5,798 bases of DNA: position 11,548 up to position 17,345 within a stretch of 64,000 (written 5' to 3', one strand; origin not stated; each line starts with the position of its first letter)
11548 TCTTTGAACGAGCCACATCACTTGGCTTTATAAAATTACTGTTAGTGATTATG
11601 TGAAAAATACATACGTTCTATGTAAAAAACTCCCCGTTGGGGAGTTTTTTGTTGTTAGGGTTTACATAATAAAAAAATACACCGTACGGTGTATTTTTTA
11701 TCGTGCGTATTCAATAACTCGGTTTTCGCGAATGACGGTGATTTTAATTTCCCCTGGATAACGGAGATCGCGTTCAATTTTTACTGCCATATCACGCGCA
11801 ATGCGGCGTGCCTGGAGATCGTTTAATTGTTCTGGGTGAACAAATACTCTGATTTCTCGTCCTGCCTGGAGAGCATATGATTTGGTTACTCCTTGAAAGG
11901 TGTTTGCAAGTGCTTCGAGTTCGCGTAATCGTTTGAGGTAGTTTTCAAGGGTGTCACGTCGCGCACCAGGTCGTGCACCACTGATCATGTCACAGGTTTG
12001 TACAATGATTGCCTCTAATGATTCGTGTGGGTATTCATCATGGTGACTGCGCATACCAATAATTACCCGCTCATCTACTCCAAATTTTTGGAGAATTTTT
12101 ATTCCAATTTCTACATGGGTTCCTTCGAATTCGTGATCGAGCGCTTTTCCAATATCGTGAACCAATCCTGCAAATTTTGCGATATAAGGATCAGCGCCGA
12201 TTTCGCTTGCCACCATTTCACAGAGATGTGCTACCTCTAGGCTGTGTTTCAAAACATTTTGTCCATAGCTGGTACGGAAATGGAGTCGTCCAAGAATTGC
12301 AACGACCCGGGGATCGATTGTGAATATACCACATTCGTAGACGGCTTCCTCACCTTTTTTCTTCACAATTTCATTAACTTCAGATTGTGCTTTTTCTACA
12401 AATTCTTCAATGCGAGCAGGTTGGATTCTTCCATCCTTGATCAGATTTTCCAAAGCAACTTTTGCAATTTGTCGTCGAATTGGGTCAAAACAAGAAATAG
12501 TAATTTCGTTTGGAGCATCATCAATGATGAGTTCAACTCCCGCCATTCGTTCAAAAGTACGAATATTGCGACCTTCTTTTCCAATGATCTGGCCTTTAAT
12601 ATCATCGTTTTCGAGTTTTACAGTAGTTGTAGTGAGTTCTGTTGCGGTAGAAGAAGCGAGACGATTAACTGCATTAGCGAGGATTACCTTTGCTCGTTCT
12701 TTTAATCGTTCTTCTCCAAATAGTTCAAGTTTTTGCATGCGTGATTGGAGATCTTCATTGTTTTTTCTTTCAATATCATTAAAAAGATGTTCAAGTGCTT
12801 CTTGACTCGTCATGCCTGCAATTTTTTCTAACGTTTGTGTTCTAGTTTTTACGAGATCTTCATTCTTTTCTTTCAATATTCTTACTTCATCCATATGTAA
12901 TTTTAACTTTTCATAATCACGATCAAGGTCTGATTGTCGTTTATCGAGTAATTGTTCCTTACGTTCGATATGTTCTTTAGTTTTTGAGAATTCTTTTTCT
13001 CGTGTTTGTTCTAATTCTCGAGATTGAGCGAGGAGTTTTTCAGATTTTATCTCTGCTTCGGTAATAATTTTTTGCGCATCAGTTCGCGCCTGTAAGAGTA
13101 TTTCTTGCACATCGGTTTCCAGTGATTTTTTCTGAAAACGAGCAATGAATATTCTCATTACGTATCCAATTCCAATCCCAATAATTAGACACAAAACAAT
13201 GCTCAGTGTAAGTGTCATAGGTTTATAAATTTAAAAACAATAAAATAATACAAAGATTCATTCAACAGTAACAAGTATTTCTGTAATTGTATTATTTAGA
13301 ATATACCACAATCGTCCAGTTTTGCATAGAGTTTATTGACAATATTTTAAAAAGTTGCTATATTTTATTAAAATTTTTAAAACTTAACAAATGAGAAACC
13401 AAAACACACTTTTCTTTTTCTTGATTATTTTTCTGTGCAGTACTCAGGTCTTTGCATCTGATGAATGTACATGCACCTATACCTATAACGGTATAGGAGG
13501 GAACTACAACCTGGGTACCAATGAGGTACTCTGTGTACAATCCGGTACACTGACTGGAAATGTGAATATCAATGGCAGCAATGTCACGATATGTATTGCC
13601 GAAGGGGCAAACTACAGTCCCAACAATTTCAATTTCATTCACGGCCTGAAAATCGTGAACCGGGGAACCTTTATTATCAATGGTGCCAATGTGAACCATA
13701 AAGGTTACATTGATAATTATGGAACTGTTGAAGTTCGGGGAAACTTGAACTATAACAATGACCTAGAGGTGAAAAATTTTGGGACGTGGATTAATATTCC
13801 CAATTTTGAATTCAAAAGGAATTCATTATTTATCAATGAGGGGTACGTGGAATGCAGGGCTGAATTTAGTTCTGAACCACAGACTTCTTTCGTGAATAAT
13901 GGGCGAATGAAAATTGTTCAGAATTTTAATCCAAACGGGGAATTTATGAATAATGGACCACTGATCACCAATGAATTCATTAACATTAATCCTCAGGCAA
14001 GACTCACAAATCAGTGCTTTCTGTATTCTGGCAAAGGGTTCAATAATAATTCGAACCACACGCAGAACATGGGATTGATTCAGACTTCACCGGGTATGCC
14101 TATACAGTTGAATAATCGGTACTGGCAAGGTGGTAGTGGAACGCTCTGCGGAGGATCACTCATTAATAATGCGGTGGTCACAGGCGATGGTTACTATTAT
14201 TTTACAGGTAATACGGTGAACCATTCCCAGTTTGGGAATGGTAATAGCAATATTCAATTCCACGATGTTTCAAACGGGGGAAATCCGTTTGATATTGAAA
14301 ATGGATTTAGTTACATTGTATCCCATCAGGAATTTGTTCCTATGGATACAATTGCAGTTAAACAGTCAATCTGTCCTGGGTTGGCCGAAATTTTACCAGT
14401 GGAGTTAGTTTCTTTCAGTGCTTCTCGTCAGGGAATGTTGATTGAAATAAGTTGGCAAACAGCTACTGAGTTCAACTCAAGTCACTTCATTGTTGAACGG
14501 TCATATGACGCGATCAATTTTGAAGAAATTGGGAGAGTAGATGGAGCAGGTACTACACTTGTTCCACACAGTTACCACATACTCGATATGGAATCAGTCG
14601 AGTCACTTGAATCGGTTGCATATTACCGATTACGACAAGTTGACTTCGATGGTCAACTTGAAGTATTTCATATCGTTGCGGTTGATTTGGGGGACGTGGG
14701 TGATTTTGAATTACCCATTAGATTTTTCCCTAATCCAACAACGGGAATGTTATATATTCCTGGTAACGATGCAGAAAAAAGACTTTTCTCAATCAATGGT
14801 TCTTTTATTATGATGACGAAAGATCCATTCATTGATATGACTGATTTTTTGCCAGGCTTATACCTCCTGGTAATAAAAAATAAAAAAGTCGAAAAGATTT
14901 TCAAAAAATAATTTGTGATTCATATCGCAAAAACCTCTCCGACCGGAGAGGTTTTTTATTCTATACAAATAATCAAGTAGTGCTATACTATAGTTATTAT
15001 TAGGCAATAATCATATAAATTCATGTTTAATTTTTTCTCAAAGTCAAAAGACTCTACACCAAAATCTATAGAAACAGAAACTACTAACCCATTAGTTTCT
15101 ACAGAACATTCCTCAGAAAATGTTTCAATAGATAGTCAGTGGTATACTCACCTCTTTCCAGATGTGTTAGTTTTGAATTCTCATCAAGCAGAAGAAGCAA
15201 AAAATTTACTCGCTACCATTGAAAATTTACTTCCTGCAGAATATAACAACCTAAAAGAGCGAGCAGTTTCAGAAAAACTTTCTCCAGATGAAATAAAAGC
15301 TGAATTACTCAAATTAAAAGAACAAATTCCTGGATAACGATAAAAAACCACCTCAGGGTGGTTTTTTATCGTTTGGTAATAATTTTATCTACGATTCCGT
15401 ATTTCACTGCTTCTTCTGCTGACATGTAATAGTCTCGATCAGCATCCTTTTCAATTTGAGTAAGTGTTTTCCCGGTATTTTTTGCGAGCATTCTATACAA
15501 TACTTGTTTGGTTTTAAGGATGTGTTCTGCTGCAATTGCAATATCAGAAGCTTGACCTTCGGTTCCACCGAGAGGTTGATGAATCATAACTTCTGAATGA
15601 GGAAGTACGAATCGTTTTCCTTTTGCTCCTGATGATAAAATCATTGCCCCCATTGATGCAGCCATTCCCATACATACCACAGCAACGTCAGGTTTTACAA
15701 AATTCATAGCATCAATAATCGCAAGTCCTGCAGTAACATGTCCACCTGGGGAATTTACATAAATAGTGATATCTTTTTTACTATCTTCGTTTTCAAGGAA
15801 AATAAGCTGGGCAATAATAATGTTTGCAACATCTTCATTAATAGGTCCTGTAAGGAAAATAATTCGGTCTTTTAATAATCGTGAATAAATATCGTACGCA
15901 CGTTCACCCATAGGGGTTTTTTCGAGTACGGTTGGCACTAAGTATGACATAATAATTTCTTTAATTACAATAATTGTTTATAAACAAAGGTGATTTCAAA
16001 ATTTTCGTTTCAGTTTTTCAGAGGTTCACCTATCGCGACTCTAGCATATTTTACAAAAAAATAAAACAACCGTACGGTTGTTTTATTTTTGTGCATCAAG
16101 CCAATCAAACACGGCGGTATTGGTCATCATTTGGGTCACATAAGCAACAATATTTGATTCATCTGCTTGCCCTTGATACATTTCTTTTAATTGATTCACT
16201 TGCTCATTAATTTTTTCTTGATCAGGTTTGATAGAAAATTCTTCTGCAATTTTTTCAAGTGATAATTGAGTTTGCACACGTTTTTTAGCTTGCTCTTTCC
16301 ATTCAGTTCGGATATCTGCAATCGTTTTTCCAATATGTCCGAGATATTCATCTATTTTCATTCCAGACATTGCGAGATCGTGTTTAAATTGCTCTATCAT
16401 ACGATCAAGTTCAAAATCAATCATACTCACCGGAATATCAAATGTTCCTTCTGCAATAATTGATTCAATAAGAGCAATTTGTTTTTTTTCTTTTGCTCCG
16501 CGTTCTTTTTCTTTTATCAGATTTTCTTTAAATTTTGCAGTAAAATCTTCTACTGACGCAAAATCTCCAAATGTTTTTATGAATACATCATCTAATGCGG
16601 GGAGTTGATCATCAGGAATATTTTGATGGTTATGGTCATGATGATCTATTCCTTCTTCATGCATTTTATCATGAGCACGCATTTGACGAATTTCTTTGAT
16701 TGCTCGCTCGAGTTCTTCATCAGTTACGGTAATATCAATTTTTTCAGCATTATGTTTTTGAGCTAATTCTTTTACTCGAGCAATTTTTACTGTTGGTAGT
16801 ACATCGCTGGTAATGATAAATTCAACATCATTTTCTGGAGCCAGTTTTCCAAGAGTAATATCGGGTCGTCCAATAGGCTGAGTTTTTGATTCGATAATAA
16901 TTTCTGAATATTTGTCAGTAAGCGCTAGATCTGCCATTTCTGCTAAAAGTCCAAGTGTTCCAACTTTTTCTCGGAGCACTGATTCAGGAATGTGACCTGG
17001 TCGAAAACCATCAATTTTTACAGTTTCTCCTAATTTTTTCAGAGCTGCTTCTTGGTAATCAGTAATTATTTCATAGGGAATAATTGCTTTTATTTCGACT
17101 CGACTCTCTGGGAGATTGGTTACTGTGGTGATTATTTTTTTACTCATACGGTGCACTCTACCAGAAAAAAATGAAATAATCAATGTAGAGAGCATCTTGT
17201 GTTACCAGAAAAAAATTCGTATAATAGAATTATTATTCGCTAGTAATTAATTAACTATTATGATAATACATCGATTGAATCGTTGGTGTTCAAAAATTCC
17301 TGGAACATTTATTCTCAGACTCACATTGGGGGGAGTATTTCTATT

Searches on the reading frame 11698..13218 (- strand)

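Call 11: search_protein_families(library=pfam, proteins=[window:11698-13218:-], max_evalue=0.001)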
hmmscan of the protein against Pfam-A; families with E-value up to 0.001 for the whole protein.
window:11698-13218:- (506 aa): 4 families
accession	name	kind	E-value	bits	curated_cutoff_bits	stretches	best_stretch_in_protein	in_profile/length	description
PF12072.13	RNase_Y_N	-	1.6e-18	67.4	32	1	5-189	4-199/201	RNase Y N-terminal region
PF01966.28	HD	-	3.7e-16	59.9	22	1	322-412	1-113/116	HD domain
PF00013.35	KH_1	-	6.5e-06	26.2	21.5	1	207-257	10-65/66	KH domain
PF08668.18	HDOD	-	0.00011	22.2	22.9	0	320-358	93-132/196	HDOD domain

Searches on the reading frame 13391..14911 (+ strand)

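Call 11: search_protein_families(library=pfam, proteins=[window:13391-14911:+], max_evalue=0.001)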
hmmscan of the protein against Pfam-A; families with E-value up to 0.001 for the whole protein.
window:13391-14911:+ (506 aa): 1 family
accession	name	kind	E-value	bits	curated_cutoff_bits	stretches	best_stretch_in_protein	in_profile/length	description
PF18962.6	Por_Secre_tail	-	8.4e-05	23.2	27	1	446-505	2-71/75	Secretion system C-terminal sorting domain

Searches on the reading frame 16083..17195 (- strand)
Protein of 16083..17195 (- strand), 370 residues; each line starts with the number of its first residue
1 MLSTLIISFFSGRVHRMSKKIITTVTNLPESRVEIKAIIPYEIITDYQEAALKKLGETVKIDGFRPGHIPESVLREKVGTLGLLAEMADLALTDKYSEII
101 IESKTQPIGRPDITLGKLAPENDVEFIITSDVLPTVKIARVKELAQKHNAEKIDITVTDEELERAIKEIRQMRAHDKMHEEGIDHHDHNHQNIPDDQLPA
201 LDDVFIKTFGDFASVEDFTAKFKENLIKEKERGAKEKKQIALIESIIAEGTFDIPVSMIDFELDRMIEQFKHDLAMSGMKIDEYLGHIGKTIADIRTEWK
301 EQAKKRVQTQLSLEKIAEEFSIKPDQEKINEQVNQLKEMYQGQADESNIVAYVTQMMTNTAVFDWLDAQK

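Call 11: search_protein_families(library=pfam, proteins=[window:16083-17195:-], max_evalue=0.001)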
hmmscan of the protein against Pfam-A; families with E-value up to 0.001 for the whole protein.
window:16083-17195:- (370 aa): 2 families
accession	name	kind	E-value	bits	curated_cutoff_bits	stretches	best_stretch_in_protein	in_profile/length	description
PF05698.19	Trigger_C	-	3.3e-30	105.7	22.7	1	214-355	1-140/162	Bacterial trigger factor protein (TF) C-terminus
PF05697.18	Trigger_N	-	1.4e-26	94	22.2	1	23-169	3-144/144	Bacterial trigger factor protein (TF)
